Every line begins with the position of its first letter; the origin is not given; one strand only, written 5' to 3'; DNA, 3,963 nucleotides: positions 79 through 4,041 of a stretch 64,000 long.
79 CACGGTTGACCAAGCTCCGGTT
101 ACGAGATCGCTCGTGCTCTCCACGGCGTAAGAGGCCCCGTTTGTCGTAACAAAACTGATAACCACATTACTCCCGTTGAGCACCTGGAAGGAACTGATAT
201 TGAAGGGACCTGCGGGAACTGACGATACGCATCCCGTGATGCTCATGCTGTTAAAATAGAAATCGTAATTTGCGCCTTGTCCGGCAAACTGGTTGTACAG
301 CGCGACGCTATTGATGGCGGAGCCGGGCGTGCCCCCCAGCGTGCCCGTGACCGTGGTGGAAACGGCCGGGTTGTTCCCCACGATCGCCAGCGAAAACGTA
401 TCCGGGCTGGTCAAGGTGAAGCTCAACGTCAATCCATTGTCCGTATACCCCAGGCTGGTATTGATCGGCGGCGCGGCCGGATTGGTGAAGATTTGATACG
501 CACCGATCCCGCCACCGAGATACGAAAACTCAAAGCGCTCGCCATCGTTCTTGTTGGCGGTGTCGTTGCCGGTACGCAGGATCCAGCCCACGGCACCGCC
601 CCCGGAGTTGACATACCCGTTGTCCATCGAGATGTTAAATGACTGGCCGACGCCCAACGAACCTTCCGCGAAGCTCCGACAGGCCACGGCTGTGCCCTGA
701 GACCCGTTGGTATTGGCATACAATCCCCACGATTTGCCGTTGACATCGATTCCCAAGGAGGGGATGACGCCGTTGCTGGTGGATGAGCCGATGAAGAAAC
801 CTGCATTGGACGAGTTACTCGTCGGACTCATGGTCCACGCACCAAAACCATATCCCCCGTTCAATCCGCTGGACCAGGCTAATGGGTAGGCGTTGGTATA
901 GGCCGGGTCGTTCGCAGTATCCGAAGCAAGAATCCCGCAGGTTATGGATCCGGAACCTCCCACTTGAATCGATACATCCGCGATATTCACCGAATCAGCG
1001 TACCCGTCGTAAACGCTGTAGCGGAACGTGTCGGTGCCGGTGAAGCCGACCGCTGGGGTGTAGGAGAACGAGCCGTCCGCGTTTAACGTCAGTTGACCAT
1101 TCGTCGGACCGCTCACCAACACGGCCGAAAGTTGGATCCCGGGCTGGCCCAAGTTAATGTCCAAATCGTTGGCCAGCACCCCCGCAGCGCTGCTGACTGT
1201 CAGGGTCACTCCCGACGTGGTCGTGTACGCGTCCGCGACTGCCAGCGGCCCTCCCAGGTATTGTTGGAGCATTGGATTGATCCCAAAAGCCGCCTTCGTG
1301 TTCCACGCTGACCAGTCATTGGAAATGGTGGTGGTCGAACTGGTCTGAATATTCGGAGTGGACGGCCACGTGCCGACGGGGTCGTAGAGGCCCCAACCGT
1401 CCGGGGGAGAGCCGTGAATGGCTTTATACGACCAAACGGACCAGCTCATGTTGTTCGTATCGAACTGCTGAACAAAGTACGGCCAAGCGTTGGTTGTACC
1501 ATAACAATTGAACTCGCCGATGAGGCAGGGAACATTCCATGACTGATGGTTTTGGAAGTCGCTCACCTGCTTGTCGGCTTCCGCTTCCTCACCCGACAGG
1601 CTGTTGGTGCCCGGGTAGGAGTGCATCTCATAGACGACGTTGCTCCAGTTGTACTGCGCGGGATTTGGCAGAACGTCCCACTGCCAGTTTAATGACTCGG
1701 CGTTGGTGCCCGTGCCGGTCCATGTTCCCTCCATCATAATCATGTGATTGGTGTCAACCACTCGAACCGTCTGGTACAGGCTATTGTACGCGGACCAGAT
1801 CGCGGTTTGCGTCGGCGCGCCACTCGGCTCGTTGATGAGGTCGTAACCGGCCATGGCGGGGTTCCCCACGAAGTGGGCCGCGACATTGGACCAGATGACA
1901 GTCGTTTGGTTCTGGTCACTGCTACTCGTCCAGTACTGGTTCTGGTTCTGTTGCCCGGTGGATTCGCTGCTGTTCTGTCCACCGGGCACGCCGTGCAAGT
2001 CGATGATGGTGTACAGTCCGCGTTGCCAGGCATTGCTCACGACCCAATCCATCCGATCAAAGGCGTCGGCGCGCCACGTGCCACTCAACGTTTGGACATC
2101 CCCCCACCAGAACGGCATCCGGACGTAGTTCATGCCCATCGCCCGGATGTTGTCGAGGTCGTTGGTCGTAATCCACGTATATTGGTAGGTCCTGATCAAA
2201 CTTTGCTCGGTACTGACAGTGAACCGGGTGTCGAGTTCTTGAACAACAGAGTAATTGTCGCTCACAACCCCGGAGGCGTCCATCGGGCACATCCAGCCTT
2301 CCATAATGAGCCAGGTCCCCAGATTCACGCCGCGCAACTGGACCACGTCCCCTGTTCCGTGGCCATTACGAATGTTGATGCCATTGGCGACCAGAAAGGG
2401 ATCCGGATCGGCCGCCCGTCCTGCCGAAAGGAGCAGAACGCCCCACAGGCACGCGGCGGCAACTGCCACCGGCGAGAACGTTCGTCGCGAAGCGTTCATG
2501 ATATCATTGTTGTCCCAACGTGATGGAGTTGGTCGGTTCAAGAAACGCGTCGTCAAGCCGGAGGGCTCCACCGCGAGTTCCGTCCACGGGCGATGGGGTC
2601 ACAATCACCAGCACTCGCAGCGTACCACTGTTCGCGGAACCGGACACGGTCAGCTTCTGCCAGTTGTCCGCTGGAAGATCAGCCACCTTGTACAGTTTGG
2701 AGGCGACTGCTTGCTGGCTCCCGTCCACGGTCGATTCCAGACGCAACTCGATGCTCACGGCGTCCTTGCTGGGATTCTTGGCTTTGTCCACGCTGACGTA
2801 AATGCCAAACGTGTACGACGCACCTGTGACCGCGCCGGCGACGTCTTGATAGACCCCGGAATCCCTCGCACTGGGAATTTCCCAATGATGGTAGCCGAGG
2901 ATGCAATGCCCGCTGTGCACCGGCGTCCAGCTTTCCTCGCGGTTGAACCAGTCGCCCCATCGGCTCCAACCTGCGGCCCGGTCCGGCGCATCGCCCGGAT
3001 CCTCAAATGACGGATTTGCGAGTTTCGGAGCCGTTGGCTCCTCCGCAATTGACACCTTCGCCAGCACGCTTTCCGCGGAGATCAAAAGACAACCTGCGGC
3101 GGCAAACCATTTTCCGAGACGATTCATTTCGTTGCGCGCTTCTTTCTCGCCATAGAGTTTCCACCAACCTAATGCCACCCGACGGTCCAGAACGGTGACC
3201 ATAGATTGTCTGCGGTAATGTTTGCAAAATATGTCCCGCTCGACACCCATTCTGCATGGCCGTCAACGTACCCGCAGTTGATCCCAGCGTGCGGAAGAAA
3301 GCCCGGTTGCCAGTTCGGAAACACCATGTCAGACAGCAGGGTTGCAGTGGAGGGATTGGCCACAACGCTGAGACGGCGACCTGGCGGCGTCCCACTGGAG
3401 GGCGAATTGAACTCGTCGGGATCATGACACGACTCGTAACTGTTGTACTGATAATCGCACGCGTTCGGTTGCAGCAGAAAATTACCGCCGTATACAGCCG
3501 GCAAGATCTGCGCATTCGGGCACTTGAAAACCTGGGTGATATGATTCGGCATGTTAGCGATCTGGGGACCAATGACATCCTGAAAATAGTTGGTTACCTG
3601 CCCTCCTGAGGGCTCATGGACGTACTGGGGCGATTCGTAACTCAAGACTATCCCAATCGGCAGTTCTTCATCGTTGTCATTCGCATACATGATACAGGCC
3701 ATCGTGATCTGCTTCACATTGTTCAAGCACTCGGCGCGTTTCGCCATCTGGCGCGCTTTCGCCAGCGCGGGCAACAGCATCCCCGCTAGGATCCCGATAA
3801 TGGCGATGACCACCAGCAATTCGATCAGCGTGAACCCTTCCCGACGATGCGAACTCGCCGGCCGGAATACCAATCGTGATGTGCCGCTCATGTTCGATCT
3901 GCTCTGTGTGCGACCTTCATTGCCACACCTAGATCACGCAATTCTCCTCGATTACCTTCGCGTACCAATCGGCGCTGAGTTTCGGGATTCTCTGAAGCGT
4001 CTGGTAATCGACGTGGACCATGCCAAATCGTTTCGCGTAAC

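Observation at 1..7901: Uncharacterised ~230-aa module present three times (GH5 C-terminus and a tandem pair in a 579-aa secreted protein), each architecture ending in the same ...QFYR domain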

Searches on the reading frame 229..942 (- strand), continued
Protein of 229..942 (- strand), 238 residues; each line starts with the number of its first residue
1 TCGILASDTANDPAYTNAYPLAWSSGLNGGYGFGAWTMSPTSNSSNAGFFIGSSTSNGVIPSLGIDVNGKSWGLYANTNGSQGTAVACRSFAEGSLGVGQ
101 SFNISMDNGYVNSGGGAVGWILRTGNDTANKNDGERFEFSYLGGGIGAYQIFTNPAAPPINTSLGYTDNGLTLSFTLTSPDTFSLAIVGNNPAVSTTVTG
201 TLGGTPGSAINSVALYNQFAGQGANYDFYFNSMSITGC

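Call 94: find_encoding_contigs(protein=P0017, flank=8000, max_places=2)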
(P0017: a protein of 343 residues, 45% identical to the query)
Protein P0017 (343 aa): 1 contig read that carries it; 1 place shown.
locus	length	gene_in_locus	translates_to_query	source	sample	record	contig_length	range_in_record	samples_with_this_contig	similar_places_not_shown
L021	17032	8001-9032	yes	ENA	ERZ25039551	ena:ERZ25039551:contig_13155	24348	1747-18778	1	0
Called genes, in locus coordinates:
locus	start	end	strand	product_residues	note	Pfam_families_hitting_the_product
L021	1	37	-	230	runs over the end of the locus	PF23441:SDR (faint), PF00106:adh_short, PF01370:Epimerase (weak), PF08659:KR, PF13561:adh_short_C2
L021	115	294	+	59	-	PF10923:BrxC_BrxD (weak), PF13191:AAA_16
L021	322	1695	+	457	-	-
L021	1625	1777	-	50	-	-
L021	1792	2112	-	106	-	-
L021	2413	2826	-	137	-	PF01728:FtsJ (weak), PF01189:Methyltr_RsmB-F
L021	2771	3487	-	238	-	PF01029:NusB (weak)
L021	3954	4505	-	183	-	-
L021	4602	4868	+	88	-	PF00909:Ammonium_transp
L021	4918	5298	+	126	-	PF02421:FeoB_N, PF04548:AIG1, PF01926:MMR_HSR1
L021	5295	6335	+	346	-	PF01926:MMR_HSR1, PF02421:FeoB_N, PF00009:GTP_EFTU, PF14714:KH_dom-like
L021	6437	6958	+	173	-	PF09286:Pro-kuma_activ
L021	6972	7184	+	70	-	-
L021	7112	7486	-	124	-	-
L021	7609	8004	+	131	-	-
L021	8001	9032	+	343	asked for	-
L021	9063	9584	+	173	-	-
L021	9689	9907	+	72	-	PF22570:LiaF-TM (weak), PF18917:LiaI-LiaF-like_TM1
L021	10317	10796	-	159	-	-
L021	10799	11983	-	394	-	PF03109:ABC1, PF01636:APH (faint)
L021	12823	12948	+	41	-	-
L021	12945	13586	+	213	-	-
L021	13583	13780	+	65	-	-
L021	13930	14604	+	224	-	PF00082:Peptidase_S8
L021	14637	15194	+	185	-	PF07995:GSDH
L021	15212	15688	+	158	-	PF07995:GSDH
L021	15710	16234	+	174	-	-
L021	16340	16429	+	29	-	-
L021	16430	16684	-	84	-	-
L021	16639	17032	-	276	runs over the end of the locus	-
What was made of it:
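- Tried and rejected: P0017 turned out to be a fragment of a gene broken by frameshifts in L021 (call 94).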

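Call 97: find_encoding_contigs(protein=P0008, flank=8000, max_places=1)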
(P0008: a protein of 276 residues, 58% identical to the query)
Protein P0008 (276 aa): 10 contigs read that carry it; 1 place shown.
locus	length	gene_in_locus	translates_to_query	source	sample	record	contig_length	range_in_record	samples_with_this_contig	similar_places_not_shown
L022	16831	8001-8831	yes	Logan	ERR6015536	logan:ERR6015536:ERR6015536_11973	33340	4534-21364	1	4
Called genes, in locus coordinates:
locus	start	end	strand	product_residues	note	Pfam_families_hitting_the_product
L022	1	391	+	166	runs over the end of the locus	PF07366:SnoaL, PF12680:SnoaL_2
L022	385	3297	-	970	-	PF00580:UvrD-helicase, PF13245:AAA_19, PF13604:AAA_30 (faint), PF13361:UvrD_C, PF13538:UvrD_C_2 (faint), PF12705:PDDEXK_1 (weak)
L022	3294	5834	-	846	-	PF12705:PDDEXK_1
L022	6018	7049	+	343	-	PF00356:LacI, PF00532:Peripla_BP_1, PF13407:Peripla_BP_4, PF13377:Peripla_BP_3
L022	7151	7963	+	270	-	-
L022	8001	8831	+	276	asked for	-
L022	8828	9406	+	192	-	-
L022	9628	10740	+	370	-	PF00232:Glyco_hydro_1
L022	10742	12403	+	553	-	PF00150:Cellulase, PF03422:CBM_6 (faint)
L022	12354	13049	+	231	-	PF07963:N_methyl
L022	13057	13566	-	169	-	-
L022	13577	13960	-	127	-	-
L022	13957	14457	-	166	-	PF05573:NosL (faint)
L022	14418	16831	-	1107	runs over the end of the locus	PF00873:ACR_tran, PF03176:MMPL (faint)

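Call 98: find_encoding_contigs(protein=P0091, flank=8000, max_places=1)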
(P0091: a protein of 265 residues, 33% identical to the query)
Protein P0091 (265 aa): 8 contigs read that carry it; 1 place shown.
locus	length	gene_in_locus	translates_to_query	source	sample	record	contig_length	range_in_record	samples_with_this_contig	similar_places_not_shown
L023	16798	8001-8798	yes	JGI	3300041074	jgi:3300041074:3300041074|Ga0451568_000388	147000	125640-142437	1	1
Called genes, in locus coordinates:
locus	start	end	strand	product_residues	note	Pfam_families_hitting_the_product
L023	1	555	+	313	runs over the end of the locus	PF00248:Aldo_ket_red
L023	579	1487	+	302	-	PF01545:Cation_efflux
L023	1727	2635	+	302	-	PF01636:APH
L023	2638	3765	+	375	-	-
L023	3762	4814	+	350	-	PF00535:Glycos_transf_2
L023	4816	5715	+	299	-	PF01697:Glyco_transf_92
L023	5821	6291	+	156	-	PF00578:AhpC-TSA, PF08534:Redoxin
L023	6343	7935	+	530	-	PF16655:PhoD_N, PF09423:PhoD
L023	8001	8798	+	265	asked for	-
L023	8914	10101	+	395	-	PF04909:Amidohydro_2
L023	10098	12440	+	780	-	PF02515:CoA_transf_3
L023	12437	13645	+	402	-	PF02515:CoA_transf_3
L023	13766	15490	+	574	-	PF01979:Amidohydro_1 (faint), PF07969:Amidohydro_3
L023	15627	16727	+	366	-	PF04909:Amidohydro_2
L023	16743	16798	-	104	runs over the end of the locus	PF00355:Rieske, PF13806:Rieske_2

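Call 99: find_encoding_contigs(protein=P0026, flank=8000, max_places=1)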
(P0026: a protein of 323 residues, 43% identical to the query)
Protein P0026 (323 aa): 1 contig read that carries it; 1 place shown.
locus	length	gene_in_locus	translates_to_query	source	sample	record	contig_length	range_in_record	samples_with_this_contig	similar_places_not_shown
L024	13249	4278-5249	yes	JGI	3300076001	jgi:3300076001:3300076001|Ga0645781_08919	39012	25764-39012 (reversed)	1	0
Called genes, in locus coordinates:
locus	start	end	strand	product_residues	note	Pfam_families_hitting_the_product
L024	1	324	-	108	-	?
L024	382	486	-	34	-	PF13192:Thioredoxin_3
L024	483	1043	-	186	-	PF14358:DUF4405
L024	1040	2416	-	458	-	PF03773:ArsP_1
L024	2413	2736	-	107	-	PF12840:HTH_20, PF01022:HTH_5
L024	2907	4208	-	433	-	PF09837:DUF2064, PF12804:NTP_transf_3 (faint), PF00535:Glycos_transf_2, PF10111:Glyco_tranf_2_2 (faint), PF13641:Glyco_tranf_2_3 (weak)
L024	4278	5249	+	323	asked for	PF07589:PEP_exosort_dom (weak)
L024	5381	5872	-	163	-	PF02674:Colicin_V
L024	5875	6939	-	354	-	PF04055:Radical_SAM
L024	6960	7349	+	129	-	PF02686:GatC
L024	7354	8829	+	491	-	PF01425:Amidase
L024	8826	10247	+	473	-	PF02934:GatB_N, PF02637:GatB_Yqey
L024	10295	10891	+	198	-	PF18955:DUF5698, PF10035:DUF2179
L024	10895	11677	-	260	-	PF08032:SpoU_sub_bind, PF00588:SpoU_methylase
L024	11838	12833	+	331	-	PF13531:SBP_bac_11, PF01547:SBP_bac_1, PF13416:SBP_bac_8, PF13343:SBP_bac_6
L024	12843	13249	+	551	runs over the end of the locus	PF00528:BPD_transp_1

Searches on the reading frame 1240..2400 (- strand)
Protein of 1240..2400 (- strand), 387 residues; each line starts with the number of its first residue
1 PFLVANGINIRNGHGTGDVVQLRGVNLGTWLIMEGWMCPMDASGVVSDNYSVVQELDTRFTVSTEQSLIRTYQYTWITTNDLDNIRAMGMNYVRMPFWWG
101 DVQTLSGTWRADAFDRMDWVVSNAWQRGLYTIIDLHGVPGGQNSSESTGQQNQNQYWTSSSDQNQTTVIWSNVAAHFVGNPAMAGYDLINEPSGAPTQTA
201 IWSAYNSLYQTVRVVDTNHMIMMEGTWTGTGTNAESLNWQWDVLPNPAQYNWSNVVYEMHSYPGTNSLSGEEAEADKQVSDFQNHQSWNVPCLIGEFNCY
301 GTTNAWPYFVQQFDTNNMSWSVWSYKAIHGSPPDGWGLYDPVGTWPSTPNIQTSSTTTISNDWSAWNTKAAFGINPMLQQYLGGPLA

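Call 86: search_solved_structures(query=window:1240-2400:-, max_evalue=0.00001)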
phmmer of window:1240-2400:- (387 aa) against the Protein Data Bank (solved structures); distinct sequences matched with E-value up to 0.00001: 25.
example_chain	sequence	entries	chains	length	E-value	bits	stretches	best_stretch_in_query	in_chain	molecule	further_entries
8z2w_A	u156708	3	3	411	5.8e-20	74.7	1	21-216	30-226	Glucan 1,3-beta-glucosidase A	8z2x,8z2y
9ku5_A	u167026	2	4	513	1.8e-19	73.1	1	16-329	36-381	Glycoside hydrolase | Putative beta-xylosidase GE32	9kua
1cz1_A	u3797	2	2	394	7.2e-16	61.3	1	22-247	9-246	PROTEIN (EXO-B-(1,3)-GLUCANASE) | EXO-(B)-(1,3)-GLUCANASE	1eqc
1eqp_A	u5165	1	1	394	9e-16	60.9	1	22-247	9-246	EXO-B-(1,3)-GLUCANASE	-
2pb1_A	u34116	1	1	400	1.7e-15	60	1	21-247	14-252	Hypothetical protein XOG1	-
4m80_A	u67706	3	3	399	1.8e-15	60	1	21-247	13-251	EXO-1,3-BETA-GLUCANASE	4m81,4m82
2pc8_A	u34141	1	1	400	1.9e-15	59.9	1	21-247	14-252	Hypothetical protein XOG1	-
2pf0_A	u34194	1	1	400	1.9e-15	59.9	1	21-246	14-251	Hypothetical protein XOG1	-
3o6a_A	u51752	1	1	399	2.4e-15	59.6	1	21-247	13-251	Glucan 1,3-beta-glucosidase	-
3n9k_A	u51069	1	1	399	2.6e-15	59.4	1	21-246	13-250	Glucan 1,3-beta-glucosidase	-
2pbo_A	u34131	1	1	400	5e-15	58.5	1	21-247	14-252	Hypothetical protein XOG1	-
6zb9_A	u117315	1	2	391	2.8e-12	49.4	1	21-193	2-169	Exo-beta-1,3-glucanase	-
6zb8_A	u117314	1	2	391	9e-12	47.8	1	21-193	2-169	Exo-beta-1,3-glucanase variant E167Q/E295Q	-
1h4p_A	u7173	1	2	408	7.5e-10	41.4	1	21-195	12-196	GLUCAN 1,3-BETA-GLUCOSIDASE I/II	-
6jyz_A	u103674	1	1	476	1.1e-08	37.6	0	141-332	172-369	Putative secreted endoglycosylceramidase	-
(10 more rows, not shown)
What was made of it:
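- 1423..2181 (-): GH5 catalytic domain (aa 107-359). Nearest PDB sequences are exo-beta-1,3-glucanases, E 6e-20 to 1e-15 (call 86).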

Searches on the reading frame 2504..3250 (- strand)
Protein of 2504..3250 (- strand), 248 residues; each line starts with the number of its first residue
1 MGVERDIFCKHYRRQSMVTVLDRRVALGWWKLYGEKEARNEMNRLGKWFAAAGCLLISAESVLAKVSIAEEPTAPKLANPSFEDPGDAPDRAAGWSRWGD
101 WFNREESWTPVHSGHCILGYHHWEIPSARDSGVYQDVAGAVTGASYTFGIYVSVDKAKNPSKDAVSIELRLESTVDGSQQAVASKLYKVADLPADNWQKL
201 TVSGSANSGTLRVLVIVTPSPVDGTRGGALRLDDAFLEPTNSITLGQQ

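Call 4: search_protein_families(library=pfam, proteins=[window:2504-3250:-], max_evalue=1)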
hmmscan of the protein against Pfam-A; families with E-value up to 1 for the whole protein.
window:2504-3250:- (248 aa): 1 family
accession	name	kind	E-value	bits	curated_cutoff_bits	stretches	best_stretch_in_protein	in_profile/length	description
PF02018.23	CBM_4_9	-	0.0042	17.9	25.9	1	78-207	5-119/136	Carbohydrate binding domain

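Call 88: search_protein_families(library=pfam, proteins=[window:2504-3130:-], max_evalue=0.01)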
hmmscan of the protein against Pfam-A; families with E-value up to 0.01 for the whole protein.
window:2504-3130:- (208 aa): 1 family
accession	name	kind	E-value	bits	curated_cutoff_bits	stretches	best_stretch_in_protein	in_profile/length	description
PF02018.23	CBM_4_9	-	0.0028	18.5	25.9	1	38-167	5-119/136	Carbohydrate binding domain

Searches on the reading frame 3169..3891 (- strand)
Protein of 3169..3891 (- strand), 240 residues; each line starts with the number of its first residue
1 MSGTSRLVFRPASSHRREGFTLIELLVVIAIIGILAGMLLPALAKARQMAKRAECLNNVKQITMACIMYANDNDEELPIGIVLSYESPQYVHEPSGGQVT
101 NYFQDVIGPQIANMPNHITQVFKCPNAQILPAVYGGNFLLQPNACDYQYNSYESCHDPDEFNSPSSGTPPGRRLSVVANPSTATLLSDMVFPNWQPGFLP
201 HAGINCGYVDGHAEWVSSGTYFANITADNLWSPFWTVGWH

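Call 4: search_protein_families(library=pfam, proteins=[window:3169-3891:-], max_evalue=1)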
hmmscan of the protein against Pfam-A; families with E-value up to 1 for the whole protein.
window:3169-3891:- (240 aa): 2 families
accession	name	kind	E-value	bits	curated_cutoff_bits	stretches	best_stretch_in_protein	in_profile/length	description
PF07963.17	N_methyl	-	2.9e-09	36.6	21.2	1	15-40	2-27/27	Prokaryotic N-terminal methylation motif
PF07596.16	SBP_bac_10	-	8.3e-06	26.5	23.3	1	45-83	2-39/268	Protein of unknown function (DUF1559)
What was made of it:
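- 3169..3891 (-): Prepilin-type N-methyl / DUF1559 protein. Pfam N_methyl 2.9e-9, SBP_bac_10 8e-6 (call 4).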
